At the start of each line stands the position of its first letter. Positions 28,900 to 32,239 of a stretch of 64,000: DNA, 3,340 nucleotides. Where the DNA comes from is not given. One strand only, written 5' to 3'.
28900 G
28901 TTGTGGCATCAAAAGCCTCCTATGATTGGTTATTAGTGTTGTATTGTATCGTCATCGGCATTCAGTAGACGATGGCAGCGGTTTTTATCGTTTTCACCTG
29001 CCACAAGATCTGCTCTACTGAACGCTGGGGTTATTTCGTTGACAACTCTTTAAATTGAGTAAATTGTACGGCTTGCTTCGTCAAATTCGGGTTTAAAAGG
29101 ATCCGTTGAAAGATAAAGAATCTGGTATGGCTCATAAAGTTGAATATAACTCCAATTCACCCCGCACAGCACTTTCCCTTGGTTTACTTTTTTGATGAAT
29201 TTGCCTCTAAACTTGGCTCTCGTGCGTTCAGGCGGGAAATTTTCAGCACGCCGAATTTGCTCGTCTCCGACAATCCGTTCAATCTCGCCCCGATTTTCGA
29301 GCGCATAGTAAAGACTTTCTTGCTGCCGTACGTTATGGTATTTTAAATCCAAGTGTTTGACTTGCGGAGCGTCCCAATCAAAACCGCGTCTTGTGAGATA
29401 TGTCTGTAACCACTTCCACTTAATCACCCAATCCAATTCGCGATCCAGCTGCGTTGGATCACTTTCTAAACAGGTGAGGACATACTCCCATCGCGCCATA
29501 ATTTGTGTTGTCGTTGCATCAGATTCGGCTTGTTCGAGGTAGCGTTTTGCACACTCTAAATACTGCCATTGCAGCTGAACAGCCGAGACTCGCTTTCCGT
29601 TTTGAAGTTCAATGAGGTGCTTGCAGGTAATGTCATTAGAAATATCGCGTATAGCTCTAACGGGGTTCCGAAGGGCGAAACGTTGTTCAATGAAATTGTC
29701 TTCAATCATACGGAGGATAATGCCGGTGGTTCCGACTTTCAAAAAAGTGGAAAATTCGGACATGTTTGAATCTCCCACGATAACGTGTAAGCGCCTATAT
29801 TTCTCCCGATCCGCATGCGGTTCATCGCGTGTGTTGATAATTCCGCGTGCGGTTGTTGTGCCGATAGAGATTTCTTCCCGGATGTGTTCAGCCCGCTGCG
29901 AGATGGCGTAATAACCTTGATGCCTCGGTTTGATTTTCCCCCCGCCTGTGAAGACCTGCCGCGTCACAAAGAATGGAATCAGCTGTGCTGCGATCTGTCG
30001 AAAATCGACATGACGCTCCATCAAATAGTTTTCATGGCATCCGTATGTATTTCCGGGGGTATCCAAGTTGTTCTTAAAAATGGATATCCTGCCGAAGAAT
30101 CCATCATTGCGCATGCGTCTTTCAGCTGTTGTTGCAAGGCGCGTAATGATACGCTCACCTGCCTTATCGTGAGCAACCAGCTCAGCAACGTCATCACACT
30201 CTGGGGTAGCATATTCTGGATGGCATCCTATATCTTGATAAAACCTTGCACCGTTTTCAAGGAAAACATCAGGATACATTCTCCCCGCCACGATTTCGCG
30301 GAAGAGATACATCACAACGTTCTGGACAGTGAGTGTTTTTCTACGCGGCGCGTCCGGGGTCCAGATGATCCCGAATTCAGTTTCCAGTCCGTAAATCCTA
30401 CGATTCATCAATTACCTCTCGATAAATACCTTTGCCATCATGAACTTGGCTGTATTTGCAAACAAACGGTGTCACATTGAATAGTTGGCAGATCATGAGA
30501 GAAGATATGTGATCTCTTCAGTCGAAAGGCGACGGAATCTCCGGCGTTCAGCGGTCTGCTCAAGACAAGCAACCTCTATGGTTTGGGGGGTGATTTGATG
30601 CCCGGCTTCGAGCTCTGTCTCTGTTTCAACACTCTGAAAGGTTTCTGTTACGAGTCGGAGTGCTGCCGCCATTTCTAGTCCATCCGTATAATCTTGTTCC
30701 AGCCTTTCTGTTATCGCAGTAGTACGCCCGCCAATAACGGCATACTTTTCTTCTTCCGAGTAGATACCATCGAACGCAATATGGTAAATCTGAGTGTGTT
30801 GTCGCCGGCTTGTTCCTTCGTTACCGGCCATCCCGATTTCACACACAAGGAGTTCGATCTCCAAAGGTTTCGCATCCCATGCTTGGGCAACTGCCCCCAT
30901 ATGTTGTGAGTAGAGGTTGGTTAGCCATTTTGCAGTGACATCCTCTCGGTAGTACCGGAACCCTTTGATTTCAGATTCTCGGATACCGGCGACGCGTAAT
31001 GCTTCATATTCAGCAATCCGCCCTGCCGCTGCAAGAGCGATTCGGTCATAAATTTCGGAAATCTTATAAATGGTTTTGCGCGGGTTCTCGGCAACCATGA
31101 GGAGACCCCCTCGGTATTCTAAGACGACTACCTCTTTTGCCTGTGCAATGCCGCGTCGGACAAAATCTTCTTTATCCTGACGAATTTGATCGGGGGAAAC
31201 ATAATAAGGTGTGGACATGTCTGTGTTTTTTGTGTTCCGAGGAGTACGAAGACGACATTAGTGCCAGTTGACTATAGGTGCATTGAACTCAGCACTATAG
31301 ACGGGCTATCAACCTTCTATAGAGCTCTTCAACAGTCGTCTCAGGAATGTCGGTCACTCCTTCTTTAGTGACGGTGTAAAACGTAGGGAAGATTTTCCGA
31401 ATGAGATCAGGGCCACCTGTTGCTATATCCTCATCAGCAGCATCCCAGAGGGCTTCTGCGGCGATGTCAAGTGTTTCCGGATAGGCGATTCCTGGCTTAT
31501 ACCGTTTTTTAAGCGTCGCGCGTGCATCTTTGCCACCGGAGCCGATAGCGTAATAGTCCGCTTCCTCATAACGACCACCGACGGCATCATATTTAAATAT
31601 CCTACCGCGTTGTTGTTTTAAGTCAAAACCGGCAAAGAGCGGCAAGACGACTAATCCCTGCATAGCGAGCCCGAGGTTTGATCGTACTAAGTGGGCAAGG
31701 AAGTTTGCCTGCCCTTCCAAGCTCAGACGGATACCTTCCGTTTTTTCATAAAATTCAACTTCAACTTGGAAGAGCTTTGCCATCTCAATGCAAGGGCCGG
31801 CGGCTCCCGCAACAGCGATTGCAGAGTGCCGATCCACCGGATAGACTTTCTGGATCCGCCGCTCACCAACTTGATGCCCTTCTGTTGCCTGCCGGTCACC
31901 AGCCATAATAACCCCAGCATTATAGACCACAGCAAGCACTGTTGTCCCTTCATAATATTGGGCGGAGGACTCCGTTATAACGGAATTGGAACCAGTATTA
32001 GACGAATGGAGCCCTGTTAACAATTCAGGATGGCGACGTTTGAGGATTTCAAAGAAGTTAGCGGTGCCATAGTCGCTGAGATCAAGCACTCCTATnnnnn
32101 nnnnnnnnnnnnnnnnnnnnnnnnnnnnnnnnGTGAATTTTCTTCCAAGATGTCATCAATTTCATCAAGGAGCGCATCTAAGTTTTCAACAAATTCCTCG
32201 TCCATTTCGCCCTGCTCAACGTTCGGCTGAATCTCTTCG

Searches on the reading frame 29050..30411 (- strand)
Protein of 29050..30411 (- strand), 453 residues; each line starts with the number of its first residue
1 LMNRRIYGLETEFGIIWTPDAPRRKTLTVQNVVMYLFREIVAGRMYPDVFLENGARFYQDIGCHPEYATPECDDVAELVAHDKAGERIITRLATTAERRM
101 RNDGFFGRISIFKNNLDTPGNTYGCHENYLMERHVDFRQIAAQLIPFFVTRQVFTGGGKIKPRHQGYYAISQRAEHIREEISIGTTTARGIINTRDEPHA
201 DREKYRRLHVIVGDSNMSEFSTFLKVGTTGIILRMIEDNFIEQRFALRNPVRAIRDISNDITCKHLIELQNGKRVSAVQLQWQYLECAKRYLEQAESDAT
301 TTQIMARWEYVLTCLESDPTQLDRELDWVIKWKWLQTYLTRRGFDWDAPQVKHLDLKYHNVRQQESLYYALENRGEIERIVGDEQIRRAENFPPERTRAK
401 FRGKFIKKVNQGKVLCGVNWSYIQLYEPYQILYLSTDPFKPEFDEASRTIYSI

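Call 35: search_protein_families(library=pfam, proteins=[window:29050-30411:-], max_evalue=0.00001)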
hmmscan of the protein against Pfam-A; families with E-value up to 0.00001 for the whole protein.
window:29050-30411:- (453 aa): 1 family
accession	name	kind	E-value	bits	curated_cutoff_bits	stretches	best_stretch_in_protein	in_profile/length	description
PF03136.20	Pup_ligase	-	6.2e-154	513.6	25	1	5-423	1-440/441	Pup-ligase protein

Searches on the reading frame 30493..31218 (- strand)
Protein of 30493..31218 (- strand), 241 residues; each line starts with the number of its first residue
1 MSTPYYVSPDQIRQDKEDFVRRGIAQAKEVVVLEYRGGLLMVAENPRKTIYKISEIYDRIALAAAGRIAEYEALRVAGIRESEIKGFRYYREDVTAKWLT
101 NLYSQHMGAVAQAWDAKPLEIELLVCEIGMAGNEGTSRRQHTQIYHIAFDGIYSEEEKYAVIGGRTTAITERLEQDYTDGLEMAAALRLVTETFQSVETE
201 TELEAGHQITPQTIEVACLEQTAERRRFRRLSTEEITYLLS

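Call 35: search_protein_families(library=pfam, proteins=[window:30493-31218:-], max_evalue=0.00001)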
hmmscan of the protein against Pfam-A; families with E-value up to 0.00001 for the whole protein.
window:30493-31218:- (241 aa): 1 family
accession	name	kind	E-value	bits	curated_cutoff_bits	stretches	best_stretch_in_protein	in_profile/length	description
PF00227.31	Proteasome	-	3.8e-12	46.7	22.4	1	47-202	33-178/189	Proteasome subunit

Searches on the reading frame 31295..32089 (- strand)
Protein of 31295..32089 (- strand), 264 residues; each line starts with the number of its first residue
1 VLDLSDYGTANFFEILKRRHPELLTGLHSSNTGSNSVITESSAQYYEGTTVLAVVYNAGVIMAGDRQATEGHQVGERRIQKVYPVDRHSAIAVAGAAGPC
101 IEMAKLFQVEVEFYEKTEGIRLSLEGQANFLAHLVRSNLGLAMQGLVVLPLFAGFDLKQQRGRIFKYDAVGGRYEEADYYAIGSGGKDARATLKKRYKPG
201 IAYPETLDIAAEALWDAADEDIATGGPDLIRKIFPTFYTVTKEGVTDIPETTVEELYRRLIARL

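Call 35: search_protein_families(library=pfam, proteins=[window:31295-32089:-], max_evalue=0.00001)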
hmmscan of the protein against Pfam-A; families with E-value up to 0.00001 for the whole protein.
window:31295-32089:- (264 aa): 1 family
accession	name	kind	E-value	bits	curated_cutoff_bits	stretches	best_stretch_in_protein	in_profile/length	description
PF00227.31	Proteasome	-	1.8e-34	119.5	22.4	1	47-226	3-182/189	Proteasome subunit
